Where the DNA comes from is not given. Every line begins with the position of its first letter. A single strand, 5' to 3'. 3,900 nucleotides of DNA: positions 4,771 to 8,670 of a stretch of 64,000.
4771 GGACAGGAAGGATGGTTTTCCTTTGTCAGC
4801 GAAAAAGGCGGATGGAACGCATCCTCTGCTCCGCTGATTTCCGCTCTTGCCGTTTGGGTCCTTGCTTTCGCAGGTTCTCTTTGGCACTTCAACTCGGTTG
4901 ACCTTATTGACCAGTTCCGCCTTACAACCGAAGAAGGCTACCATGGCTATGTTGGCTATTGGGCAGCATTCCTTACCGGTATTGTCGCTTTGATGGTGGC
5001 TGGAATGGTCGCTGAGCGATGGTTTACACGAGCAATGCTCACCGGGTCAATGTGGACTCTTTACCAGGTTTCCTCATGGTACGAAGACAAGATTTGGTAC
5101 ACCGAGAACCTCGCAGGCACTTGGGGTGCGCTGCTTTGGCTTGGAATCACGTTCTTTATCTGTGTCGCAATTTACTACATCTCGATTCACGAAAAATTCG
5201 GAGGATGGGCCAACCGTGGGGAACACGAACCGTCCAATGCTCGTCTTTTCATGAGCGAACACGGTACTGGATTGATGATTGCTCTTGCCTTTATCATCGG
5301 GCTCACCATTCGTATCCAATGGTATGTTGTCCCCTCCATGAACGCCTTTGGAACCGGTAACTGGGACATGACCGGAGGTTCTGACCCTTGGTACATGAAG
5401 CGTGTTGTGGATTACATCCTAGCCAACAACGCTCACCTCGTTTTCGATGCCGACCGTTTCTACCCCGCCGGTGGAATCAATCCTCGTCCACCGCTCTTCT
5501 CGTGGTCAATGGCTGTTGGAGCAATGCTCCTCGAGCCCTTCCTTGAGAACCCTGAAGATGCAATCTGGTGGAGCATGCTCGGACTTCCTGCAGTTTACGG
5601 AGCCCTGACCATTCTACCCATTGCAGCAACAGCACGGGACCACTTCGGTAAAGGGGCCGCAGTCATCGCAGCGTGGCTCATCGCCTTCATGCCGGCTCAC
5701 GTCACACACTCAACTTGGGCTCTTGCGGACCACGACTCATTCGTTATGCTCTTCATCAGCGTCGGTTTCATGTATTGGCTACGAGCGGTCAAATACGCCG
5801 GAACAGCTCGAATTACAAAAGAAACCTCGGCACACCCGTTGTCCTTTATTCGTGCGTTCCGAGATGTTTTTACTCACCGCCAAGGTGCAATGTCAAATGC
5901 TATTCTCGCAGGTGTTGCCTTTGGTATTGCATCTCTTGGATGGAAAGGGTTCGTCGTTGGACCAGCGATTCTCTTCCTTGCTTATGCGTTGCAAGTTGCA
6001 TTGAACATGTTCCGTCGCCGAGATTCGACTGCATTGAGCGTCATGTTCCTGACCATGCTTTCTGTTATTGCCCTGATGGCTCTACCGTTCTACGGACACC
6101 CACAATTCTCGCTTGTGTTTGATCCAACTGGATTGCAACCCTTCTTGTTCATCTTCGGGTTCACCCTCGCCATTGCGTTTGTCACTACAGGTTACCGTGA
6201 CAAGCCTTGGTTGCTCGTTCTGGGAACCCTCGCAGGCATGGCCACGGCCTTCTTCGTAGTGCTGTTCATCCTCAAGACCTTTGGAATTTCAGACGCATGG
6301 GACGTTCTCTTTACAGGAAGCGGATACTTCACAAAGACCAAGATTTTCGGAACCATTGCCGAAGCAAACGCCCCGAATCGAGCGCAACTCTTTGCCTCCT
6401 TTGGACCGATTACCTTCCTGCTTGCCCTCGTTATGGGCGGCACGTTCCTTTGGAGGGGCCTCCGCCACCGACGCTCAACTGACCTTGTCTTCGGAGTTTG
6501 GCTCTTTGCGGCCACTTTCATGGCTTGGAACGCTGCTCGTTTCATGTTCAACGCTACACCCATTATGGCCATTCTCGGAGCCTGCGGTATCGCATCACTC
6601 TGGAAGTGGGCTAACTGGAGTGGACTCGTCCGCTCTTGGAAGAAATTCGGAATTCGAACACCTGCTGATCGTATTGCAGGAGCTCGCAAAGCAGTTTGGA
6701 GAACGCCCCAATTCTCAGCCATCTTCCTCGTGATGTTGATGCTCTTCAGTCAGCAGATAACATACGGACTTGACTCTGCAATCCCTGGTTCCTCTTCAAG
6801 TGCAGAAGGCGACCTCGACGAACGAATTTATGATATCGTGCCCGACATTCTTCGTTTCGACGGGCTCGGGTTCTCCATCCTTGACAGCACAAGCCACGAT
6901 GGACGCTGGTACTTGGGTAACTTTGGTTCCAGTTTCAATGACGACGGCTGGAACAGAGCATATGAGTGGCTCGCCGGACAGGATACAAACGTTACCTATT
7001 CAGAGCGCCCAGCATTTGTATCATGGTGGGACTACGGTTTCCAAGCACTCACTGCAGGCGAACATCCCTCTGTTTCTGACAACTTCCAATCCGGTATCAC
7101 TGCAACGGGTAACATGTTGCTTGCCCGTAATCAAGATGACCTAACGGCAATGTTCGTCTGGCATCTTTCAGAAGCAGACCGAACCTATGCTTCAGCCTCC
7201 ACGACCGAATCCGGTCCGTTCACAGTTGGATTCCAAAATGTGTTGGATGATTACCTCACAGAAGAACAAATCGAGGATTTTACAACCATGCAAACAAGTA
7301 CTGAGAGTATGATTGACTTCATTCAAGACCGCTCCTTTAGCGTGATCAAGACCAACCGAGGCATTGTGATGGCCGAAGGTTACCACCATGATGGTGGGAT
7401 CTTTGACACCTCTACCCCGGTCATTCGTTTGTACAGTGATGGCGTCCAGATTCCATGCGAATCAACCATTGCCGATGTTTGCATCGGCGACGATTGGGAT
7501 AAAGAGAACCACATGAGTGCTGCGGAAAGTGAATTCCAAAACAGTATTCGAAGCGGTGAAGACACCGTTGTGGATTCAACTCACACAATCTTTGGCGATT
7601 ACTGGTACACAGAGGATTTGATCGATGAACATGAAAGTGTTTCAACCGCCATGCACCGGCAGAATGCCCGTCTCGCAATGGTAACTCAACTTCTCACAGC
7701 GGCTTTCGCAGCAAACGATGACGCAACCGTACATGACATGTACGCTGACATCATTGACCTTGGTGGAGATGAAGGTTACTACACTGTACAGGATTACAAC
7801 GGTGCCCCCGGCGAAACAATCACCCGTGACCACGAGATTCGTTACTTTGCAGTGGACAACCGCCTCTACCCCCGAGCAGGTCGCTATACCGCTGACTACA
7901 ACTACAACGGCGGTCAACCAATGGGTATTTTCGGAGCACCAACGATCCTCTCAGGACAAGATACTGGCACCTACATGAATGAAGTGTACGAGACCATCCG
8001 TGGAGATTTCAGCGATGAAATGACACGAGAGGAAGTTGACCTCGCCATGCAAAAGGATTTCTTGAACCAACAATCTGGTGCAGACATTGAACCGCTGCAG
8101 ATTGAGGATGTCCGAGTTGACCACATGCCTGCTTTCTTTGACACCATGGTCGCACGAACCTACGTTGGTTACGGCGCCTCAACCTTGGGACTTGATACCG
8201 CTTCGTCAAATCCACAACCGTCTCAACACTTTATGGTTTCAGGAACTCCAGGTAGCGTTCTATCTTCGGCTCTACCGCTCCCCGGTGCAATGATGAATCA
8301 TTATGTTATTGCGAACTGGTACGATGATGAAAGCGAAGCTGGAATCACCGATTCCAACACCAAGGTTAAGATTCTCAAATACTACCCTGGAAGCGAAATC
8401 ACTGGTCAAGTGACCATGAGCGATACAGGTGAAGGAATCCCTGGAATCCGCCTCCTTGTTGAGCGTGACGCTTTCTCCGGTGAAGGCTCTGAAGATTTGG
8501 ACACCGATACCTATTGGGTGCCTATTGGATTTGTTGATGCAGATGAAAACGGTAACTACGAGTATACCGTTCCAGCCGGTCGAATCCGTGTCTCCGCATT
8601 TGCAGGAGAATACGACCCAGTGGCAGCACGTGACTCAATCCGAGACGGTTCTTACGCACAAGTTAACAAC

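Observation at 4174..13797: Oligosaccharyltransferase AglB embedded in a 3,207-aa surface protein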

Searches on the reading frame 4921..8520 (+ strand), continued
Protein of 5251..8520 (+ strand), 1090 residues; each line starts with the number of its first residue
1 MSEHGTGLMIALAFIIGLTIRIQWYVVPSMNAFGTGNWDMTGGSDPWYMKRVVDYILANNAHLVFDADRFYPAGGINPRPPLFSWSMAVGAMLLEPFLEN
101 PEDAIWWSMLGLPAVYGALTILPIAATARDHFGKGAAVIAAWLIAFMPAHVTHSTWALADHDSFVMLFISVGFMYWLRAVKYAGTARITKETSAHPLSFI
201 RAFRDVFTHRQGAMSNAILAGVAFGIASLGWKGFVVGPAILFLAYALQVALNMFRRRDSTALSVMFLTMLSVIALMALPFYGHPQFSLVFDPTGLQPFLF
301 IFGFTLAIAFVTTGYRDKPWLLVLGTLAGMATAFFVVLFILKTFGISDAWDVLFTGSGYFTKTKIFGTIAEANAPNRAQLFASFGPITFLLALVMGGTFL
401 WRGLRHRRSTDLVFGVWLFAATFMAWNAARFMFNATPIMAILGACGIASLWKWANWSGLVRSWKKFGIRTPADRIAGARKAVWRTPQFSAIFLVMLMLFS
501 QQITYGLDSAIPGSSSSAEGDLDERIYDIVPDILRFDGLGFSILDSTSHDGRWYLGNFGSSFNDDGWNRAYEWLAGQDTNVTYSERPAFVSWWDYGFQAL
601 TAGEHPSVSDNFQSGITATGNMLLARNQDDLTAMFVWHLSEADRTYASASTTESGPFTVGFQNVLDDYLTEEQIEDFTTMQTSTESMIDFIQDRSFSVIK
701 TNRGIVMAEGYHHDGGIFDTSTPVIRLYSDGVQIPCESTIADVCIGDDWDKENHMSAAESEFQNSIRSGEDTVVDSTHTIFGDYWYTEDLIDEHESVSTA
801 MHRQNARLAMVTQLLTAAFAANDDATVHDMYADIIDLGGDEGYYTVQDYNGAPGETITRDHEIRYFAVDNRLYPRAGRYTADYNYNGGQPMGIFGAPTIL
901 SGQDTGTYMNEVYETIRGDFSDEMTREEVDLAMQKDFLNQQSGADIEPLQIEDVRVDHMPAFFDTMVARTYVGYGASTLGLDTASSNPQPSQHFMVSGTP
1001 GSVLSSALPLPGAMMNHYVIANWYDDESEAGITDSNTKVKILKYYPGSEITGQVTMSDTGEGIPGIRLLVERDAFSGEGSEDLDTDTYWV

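Call 49: find_encoding_contigs(protein=P0140, flank=10000, max_places=2)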
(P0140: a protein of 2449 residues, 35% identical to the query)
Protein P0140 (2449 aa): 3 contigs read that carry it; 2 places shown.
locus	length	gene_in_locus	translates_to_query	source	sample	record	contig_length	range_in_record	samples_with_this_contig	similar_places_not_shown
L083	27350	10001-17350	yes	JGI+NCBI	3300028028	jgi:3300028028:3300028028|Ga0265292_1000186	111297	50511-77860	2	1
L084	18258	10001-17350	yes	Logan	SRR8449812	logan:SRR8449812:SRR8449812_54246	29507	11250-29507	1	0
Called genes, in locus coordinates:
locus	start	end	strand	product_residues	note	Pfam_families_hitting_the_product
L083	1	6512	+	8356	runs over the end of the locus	-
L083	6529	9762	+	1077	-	PF06832:BiPBP_C (faint), PF07679:I-set (faint), PF13895:Ig_2 (faint), PF13927:Ig_3 (faint), PF16820:PKD_3 (faint), PF17957:Big_7 (faint), PF18911:PKD_4 (faint), PF00801:PKD (faint)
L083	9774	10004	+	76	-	-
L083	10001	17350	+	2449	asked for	PF02516:STT3, PF13231:PMT_2 (weak), PF13620:CarboxypepD_reg, PF13715:CarbopepD_reg_2 (faint), PF13620:CarboxypepD_reg, PF17210:SdrD_B (weak), PF22904:NOMO1-like_2nd (weak)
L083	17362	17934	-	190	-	PF01949:Endo_dU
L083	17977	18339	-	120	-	PF01981:PTH2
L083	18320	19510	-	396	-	PF05621:TniB (weak), PF13191:AAA_16, PF01637:ATPase_2 (weak), PF05729:NACHT (weak), PF13401:AAA_22, PF00004:AAA, PF22703:Cdc6_lid, PF09079:WHD_Cdc6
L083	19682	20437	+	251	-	PF00149:Metallophos (weak)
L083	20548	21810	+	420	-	PF07969:Amidohydro_3, PF01979:Amidohydro_1, PF07969:Amidohydro_3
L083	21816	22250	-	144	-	PF00885:DMRL_synthase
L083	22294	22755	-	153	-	PF00885:DMRL_synthase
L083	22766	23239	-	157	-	PF01467:CTP_transf_like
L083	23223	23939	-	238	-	PF00926:DHBP_synthase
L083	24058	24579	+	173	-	PF09824:ArsR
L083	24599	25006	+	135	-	-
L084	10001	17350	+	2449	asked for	PF02516:STT3, PF13231:PMT_2 (weak), PF13620:CarboxypepD_reg, PF13715:CarbopepD_reg_2 (faint), PF13620:CarboxypepD_reg, PF17210:SdrD_B (weak), PF22904:NOMO1-like_2nd (weak)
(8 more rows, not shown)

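Call 56: search_solved_structures(query=A2, max_evalue=0.01, show_alignments=1)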
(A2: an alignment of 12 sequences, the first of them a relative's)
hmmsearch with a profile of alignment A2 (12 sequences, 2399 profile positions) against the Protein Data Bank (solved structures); distinct sequences matched with E-value up to 0.01: 18.
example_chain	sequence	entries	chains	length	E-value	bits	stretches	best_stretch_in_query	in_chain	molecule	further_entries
9c7v_B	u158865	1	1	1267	2.7e-24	87.5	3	1066-1269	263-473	BOS complex subunit NOMO2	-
3waj_A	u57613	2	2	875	2.9e-24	87.4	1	20-627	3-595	Transmembrane oligosaccharyl transferase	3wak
5gmy_A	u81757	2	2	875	2.9e-24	87.4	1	20-627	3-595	Transmembrane oligosaccharyl transferase, putative | Dolichyl-phosphooligosaccharide-protein glycotransferase 3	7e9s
3vgp_A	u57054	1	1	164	1.6e-12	48.5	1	562-632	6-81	Transmembrane oligosaccharyl transferase, putative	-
6s7t_A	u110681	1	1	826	1.8e-12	48.3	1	121-203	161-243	Dolichyl-diphosphooligosaccharide--protein glycosyltransferase subunit STT3B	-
8i9p_Lh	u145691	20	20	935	2.4e-12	47.9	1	136-203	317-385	dolichyl-diphosphooligosaccharide--protein glycotransferase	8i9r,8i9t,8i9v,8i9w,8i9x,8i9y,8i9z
3vu0_A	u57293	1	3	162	3.5e-12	47.3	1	564-635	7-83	Putative uncharacterized protein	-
10ps_A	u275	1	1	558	4.1e-10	40.5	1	1295-1468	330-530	Serine-aspartate repeat-containing protein D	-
2l0d_A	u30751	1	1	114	1.7e-09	38.4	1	2271-2357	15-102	Cell surface protein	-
6ftj_5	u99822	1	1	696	4.4e-09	37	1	123-203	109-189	Dolichyl-diphosphooligosaccharide--protein glycosyltransferase subunit STT3A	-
6ftg_5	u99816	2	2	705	4.5e-09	37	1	123-203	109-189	Dolichyl-diphosphooligosaccharide--protein glycosyltransferase subunit STT3A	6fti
6s7o_A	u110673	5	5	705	7.3e-09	36.3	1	123-203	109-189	Dolichyl-diphosphooligosaccharide--protein glycosyltransferase subunit STT3A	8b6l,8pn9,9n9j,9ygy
6c26_A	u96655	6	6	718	3.2e-07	30.9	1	129-202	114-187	Dolichyl-diphosphooligosaccharide--protein glycosyltransferase subunit STT3 | Dolichyl-diphosphooligosaccharide--protein glycotransferase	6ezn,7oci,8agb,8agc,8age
9c7u_B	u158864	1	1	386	7.5e-07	29.6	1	1116-1305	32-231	BOS complex subunit NOMO2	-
3phs_A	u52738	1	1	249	0.0014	18.8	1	1287-1475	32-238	Cell wall surface anchor family protein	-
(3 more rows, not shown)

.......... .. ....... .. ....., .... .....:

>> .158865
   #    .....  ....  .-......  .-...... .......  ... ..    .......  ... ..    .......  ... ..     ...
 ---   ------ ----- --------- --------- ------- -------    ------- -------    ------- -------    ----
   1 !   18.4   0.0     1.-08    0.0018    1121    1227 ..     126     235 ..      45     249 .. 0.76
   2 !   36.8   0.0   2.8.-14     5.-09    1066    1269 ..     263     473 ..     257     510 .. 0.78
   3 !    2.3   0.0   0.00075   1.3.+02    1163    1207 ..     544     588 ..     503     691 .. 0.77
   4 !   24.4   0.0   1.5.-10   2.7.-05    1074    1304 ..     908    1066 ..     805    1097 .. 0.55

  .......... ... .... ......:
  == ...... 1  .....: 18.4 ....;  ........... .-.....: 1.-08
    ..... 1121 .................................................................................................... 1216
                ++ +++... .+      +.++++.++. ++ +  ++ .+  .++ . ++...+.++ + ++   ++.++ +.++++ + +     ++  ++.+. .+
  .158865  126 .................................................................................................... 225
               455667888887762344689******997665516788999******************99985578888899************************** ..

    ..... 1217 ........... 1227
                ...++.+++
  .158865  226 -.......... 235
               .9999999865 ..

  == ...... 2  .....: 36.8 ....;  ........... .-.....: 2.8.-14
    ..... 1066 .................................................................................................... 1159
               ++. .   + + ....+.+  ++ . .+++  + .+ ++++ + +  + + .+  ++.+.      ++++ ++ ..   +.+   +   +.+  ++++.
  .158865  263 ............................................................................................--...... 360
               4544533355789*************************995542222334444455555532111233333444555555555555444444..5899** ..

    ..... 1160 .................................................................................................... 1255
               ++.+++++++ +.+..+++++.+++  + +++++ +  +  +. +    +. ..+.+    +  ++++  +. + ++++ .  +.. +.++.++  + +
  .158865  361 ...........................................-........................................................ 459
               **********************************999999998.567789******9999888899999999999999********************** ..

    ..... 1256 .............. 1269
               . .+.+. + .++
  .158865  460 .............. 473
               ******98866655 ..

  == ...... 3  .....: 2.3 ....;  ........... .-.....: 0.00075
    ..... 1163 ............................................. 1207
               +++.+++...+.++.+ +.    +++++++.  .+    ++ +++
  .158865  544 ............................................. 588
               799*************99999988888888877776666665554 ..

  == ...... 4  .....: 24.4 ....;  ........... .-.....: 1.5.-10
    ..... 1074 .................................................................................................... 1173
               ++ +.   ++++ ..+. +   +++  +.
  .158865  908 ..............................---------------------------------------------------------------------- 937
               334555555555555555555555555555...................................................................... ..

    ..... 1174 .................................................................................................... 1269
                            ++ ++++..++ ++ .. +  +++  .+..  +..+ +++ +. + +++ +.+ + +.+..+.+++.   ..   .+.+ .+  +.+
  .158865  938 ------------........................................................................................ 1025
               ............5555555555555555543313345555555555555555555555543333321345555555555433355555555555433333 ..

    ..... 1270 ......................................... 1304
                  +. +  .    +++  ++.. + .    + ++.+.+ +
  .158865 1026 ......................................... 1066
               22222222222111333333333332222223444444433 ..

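Call 62: search_solved_structures(query=A1, max_evalue=0.01)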
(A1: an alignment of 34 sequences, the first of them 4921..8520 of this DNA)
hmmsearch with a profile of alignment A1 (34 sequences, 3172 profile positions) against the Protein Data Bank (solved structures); distinct sequences matched with E-value up to 0.01: 5.
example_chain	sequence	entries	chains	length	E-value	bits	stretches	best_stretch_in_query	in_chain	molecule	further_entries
3waj_A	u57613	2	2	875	7.1e-08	32.6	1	372-653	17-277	Transmembrane oligosaccharyl transferase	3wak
5gmy_A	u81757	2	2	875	7.2e-08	32.6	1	372-653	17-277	Transmembrane oligosaccharyl transferase, putative | Dolichyl-phosphooligosaccharide-protein glycotransferase 3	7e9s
3vu0_A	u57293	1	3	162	8.6e-06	25.6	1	926-991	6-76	Putative uncharacterized protein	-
3vgp_A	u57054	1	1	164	1.3e-05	25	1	925-992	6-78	Transmembrane oligosaccharyl transferase, putative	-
6c26_A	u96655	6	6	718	0.00022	21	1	407-543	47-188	Dolichyl-diphosphooligosaccharide--protein glycosyltransferase subunit STT3 | Dolichyl-diphosphooligosaccharide--protein glycotransferase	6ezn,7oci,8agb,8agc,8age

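Call 64: list_cluster_members(proteins=[P0357, P0371, P0316, P0277, P0329, P0363, P0349, P0342])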
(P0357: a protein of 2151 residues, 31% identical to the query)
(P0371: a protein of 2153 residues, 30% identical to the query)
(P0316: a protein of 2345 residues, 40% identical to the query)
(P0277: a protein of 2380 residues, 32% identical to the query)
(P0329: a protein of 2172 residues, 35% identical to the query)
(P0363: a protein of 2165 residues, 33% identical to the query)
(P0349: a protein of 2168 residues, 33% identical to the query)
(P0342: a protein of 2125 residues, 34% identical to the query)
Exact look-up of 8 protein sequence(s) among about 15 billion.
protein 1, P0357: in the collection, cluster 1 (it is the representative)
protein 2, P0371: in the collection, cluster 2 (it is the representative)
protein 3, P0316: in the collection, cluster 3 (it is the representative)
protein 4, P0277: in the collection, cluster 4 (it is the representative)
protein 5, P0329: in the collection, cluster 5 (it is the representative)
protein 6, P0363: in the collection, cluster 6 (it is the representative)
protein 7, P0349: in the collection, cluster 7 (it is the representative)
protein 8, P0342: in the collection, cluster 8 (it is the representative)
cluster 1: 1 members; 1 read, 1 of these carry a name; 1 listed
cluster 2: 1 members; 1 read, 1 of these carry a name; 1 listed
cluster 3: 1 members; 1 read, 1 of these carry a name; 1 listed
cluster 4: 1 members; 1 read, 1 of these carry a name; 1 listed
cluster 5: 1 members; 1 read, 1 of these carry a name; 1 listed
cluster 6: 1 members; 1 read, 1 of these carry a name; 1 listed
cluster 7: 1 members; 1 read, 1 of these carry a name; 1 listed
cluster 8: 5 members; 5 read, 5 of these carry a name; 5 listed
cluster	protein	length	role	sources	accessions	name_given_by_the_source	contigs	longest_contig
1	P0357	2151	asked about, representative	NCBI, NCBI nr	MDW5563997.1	MAG: STT3 domain-containing protein [Methanomassiliicoccus sp.] | STT3 domain-containing protein [Methanomassiliicoccus sp.]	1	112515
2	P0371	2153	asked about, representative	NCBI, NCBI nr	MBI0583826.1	MAG: glycosyltransferase family 39 protein [Methanomassiliicoccus sp.] | glycosyltransferase family 39 protein [Methanomassiliicoccus sp.]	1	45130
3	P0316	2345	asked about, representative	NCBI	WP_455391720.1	STT3 domain-containing protein, partial [[Eubacterium] cellulosolvens]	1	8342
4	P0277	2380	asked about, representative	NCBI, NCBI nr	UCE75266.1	MAG: glycosyltransferase family 39 protein [Methanomassiliicoccales archaeon]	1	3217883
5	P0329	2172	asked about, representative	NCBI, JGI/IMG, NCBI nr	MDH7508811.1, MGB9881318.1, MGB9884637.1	MAG: STT3 domain-containing protein [Methanomassiliicoccales archaeon] | dolichyl-diphosphooligosaccharide--protein glycosyltransferase | STT3 domain-containing protein [Methanomassiliicoccales archaeon]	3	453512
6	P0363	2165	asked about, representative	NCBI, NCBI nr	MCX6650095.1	MAG: carboxypeptidase regulatory-like domain-containing protein [Methanomassiliicoccales ... | carboxypeptidase regulatory-like domain-containing protein [Methanomassiliicoccales ...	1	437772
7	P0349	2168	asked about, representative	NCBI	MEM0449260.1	MAG: carboxypeptidase regulatory-like domain-containing protein [Methanomassiliicoccales ...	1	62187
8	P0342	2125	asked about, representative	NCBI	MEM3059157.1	MAG: STT3 domain-containing protein, partial [Methanomassiliicoccales archaeon]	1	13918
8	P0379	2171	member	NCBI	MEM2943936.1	MAG: STT3 domain-containing protein [Methanomassiliicoccales archaeon]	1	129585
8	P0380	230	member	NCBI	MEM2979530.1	MAG: hypothetical protein QW083_03790, partial [Methanomassiliicoccales archaeon]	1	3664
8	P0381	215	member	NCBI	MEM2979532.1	MAG: hypothetical protein QW083_03800, partial [Methanomassiliicoccales archaeon]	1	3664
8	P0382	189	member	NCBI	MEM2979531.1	MAG: hypothetical protein QW083_03795, partial [Methanomassiliicoccales archaeon]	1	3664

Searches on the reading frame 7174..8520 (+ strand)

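Call 27: search_protein_families(library=pfam, proteins=[window:7174-8520:+], max_evalue=1)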
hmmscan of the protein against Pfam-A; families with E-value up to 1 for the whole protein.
window:7174-8520:+ (449 aa): 1 family
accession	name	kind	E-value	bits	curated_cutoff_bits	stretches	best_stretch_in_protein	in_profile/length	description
PF02274.22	ADI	-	0.087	12.3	22.8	1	139-184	4-49/377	Arginine deiminase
